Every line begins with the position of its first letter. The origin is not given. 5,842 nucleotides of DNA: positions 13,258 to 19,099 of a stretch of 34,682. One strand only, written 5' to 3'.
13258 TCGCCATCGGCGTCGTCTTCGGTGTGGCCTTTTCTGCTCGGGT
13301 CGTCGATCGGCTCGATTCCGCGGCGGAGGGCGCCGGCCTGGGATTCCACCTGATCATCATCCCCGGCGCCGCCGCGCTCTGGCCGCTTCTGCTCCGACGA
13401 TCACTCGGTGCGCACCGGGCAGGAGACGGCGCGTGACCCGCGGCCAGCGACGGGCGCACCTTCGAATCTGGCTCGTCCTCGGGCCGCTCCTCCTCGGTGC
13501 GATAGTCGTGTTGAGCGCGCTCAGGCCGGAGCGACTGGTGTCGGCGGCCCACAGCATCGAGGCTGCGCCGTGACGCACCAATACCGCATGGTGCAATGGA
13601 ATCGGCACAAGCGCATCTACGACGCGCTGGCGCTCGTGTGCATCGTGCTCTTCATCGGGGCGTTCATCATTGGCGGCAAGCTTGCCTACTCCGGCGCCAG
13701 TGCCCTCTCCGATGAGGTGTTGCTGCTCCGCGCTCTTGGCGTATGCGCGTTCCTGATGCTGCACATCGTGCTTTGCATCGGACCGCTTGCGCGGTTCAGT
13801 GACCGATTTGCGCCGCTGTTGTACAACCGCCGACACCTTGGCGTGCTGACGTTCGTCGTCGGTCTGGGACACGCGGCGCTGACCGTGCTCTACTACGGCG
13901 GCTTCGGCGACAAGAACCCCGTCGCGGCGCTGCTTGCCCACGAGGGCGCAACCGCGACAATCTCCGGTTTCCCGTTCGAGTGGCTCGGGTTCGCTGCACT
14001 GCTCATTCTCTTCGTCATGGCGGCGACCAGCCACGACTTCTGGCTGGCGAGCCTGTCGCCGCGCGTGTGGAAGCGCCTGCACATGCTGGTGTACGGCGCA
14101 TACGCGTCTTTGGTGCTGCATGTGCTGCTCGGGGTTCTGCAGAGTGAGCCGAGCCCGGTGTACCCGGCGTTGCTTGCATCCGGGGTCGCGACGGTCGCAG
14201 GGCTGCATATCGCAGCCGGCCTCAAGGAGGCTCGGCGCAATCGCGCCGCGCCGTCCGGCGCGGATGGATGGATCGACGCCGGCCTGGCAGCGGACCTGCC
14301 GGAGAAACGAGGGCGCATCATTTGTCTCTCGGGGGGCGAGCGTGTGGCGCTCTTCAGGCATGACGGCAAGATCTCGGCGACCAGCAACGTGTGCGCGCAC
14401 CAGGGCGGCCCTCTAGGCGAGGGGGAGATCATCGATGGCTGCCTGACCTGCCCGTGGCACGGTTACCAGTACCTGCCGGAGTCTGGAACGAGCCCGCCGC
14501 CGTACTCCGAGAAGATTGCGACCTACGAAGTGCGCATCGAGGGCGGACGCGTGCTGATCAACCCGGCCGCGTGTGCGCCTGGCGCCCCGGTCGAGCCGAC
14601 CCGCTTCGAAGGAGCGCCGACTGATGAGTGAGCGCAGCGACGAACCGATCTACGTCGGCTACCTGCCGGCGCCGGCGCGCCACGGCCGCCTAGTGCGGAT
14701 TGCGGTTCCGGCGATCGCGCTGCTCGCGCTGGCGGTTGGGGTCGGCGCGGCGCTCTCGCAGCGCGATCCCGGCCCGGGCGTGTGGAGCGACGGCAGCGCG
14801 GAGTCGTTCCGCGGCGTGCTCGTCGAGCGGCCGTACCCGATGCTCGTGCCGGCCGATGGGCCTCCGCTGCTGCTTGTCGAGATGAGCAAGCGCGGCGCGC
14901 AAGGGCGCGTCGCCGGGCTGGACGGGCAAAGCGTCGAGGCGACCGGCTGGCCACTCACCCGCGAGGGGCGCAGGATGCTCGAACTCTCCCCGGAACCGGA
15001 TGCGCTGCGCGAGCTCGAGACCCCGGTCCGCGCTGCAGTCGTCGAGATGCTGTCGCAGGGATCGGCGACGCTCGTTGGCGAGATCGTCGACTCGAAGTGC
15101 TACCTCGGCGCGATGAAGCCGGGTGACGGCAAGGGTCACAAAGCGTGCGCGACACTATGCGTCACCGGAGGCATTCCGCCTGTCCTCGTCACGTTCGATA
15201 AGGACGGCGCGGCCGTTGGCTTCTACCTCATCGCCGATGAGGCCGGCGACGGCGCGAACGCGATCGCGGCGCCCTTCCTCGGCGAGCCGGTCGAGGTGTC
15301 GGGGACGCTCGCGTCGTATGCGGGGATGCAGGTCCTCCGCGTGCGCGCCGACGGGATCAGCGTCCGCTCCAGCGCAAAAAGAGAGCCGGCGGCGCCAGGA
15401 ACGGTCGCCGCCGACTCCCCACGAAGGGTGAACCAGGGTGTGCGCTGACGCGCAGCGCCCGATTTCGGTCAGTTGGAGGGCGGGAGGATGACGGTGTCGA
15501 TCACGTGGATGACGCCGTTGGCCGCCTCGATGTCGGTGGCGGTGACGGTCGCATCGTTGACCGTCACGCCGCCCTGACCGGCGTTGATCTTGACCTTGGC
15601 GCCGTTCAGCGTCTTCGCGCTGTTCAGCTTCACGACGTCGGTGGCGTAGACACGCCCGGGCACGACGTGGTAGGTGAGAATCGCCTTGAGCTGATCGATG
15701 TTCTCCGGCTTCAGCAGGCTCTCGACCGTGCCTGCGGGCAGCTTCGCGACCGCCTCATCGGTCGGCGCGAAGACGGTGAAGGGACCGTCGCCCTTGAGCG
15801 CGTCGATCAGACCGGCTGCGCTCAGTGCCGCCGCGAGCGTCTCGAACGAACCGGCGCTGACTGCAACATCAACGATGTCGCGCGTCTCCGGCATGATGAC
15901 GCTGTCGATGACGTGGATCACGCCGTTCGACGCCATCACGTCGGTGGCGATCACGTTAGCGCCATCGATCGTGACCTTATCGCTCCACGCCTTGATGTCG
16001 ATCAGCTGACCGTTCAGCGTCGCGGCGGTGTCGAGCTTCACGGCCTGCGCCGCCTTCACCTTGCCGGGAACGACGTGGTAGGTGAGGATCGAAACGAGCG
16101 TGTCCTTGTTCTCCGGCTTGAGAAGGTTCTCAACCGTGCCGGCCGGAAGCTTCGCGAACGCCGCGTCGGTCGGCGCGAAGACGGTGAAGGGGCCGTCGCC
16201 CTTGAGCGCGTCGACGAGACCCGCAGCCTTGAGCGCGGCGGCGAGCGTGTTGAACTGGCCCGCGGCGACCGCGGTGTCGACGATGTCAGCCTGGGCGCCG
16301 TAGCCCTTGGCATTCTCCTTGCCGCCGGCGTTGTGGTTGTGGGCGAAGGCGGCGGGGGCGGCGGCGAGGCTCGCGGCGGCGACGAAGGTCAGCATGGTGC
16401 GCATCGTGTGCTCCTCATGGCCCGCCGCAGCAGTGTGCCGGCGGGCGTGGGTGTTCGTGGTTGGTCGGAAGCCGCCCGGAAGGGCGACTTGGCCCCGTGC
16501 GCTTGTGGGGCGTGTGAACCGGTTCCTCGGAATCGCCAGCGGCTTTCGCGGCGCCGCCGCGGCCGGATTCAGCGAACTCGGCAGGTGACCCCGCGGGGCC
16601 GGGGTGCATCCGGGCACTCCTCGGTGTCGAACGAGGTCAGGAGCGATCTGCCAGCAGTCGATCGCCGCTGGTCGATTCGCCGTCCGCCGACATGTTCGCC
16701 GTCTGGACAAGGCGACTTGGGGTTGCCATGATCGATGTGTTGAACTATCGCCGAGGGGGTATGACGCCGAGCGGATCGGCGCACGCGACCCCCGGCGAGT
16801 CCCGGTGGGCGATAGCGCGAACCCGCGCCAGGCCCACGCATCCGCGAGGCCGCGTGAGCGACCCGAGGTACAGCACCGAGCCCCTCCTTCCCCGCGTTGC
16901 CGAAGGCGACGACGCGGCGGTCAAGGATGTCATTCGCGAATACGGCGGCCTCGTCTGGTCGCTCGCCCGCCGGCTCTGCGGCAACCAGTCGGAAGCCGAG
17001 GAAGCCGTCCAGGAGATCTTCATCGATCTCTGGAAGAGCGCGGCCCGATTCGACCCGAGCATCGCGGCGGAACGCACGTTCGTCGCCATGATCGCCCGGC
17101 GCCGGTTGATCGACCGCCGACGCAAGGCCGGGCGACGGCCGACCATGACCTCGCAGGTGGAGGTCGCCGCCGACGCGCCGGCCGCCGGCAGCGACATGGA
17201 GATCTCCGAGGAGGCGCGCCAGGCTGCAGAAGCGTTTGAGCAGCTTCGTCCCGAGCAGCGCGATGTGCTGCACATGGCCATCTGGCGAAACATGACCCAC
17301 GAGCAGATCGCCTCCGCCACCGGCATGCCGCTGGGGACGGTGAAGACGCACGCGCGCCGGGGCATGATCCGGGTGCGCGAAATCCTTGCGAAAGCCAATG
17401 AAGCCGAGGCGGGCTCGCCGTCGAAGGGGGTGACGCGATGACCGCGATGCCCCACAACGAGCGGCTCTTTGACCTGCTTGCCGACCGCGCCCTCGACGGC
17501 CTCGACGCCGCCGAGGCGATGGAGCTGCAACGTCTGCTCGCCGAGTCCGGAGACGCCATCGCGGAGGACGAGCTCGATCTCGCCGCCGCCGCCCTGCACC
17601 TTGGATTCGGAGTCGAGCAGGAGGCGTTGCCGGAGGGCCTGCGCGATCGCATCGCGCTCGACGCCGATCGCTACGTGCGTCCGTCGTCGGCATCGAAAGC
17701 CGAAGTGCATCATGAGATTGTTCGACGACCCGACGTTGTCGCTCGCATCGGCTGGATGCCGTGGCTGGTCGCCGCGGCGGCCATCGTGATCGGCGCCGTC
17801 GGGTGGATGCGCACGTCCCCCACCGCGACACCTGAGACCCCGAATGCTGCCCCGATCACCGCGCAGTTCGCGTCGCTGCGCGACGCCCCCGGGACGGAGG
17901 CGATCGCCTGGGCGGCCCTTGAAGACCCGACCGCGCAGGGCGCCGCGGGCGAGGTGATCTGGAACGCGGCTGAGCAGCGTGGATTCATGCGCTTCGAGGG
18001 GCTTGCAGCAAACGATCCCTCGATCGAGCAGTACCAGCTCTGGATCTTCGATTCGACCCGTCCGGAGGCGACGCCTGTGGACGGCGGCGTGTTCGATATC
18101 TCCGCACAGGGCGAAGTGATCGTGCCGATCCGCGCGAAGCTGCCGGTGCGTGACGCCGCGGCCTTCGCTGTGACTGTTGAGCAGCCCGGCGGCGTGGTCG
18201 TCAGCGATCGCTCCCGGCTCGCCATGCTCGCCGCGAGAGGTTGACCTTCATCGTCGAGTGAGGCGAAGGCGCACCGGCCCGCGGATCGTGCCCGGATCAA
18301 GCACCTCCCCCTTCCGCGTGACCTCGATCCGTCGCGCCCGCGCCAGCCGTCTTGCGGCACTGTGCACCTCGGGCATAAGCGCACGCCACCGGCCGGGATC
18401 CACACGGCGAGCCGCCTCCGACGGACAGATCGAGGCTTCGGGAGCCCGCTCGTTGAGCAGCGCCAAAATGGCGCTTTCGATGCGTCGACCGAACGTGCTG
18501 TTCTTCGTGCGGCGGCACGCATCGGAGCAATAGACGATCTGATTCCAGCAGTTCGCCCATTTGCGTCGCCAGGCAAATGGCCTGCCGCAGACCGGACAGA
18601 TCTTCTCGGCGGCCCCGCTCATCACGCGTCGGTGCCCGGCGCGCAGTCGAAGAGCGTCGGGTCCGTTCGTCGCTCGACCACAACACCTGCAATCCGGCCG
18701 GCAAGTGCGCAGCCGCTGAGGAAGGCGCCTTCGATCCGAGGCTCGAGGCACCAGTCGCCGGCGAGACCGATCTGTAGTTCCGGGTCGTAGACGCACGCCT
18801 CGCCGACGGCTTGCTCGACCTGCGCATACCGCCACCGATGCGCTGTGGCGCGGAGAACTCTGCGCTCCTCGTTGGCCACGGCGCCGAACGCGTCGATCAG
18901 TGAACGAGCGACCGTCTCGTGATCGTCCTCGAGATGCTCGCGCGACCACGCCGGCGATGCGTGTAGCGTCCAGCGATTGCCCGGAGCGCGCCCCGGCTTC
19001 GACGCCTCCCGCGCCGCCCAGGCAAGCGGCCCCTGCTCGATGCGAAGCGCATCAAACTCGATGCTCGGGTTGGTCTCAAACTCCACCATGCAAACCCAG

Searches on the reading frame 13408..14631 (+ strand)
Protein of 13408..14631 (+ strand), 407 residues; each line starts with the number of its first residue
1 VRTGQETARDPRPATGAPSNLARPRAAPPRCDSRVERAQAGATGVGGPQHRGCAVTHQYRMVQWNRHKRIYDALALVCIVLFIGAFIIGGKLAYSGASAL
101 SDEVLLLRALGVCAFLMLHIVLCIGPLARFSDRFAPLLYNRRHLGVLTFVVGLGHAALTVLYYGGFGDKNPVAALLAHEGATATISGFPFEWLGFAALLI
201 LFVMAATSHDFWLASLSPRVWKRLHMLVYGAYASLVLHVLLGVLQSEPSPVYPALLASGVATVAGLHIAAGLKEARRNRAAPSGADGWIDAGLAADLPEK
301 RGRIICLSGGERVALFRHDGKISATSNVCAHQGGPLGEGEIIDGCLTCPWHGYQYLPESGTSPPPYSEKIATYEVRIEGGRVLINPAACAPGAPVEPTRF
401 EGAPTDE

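Call 7: search_protein_families(library=pfam, proteins=[window:13408-14631:+], max_evalue=0.001)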
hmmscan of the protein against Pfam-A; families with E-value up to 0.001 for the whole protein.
window:13408-14631:+ (407 aa): 4 families
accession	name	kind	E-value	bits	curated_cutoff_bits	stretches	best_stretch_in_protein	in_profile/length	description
PF00355.32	Rieske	-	1.3e-13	51.1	20.3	1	288-361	2-74/88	Rieske [2Fe-2S] domain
PF01794.25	Ferric_reduct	-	3.2e-12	47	28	1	110-235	1-120/121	Ferric reductase like transmembrane component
PF13806.12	Rieske_2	-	6.7e-07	29.6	27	1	288-384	2-103/104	Rieske-like [2Fe-2S] domain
PF22543.2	Rieske_4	-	4.2e-06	27.4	28.4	1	300-355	11-70/119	Soluble Rieske-type ferredoxin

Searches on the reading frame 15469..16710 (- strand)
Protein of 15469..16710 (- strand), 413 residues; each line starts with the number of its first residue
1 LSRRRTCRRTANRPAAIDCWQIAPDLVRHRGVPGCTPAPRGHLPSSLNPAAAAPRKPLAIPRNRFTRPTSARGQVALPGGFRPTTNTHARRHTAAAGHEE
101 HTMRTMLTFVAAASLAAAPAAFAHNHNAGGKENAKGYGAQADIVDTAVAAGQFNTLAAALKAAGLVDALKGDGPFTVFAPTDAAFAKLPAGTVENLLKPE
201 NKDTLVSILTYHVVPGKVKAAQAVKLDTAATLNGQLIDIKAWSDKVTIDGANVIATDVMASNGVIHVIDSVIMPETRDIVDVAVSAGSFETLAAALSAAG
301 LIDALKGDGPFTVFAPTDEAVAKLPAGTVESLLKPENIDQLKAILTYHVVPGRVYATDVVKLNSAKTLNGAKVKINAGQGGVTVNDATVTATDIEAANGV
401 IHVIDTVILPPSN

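Call 7: search_protein_families(library=pfam, proteins=[window:15469-16710:-], max_evalue=0.001)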
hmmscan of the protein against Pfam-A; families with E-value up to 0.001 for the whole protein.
window:15469-16710:- (413 aa): 1 family
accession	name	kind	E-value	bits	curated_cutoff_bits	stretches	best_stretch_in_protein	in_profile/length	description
PF02469.27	Fasciclin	-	1.4e-82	274.4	22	2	288-410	2-123/123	Fasciclin domain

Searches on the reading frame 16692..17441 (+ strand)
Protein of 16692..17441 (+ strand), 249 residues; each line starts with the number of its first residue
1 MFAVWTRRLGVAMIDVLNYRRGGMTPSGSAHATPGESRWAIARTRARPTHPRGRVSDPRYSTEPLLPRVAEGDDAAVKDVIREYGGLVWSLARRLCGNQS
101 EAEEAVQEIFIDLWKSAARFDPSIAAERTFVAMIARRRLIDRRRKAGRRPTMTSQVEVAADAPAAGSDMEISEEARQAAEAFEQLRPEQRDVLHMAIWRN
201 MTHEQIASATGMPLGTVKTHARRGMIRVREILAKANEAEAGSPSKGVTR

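Call 8: search_protein_families(library=pfam, proteins=[window:16692-17441:+], max_evalue=0.001)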
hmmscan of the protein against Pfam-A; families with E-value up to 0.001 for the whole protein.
window:16692-17441:+ (249 aa): 3 families
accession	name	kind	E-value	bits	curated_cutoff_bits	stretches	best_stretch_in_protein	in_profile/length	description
PF04542.20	Sigma70_r2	-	7.8e-20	70.9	24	1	81-149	2-71/71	Sigma-70 region 2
PF08281.18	Sigma70_r4_2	-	1.7e-10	40.8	25.7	1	177-225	3-51/54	Sigma-70, region 4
PF04545.22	Sigma70_r4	-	1.2e-09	38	24.1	1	181-230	1-50/50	Sigma-70, region 4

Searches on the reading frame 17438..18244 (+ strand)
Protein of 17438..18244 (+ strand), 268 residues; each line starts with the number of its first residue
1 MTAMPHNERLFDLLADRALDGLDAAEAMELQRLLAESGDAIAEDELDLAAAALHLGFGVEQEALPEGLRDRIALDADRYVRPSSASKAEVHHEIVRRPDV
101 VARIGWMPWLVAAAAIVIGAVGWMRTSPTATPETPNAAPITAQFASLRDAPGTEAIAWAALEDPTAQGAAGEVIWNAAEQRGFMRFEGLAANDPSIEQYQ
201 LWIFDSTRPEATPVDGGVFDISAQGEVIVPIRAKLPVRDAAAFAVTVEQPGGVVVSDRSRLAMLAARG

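Call 8: search_protein_families(library=pfam, proteins=[window:17438-18244:+], max_evalue=0.001)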
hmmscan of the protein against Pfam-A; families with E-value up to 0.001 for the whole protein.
window:17438-18244:+ (268 aa): 1 family
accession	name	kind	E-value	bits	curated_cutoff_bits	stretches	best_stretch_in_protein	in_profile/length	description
PF10099.14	RskA_C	-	1.2e-14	55.1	29.4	1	109-253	1-126/135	Anti-sigma-K factor rskA, C-terminal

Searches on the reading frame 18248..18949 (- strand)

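Call 8: search_protein_families(library=pfam, proteins=[window:18248-18949:-], max_evalue=0.001)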
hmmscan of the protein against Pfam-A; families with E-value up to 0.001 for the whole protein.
window:18248-18949:- (233 aa): 2 families
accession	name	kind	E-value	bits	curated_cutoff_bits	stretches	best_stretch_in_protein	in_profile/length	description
PF11625.14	DUF3253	-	1.7e-26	92.7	22.1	1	156-230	3-80/81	Protein of unknown function (DUF3253)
PF10013.15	DUF2256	-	1.3e-17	64.1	25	1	114-147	6-39/40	Uncharacterized protein conserved in bacteria (DUF2256)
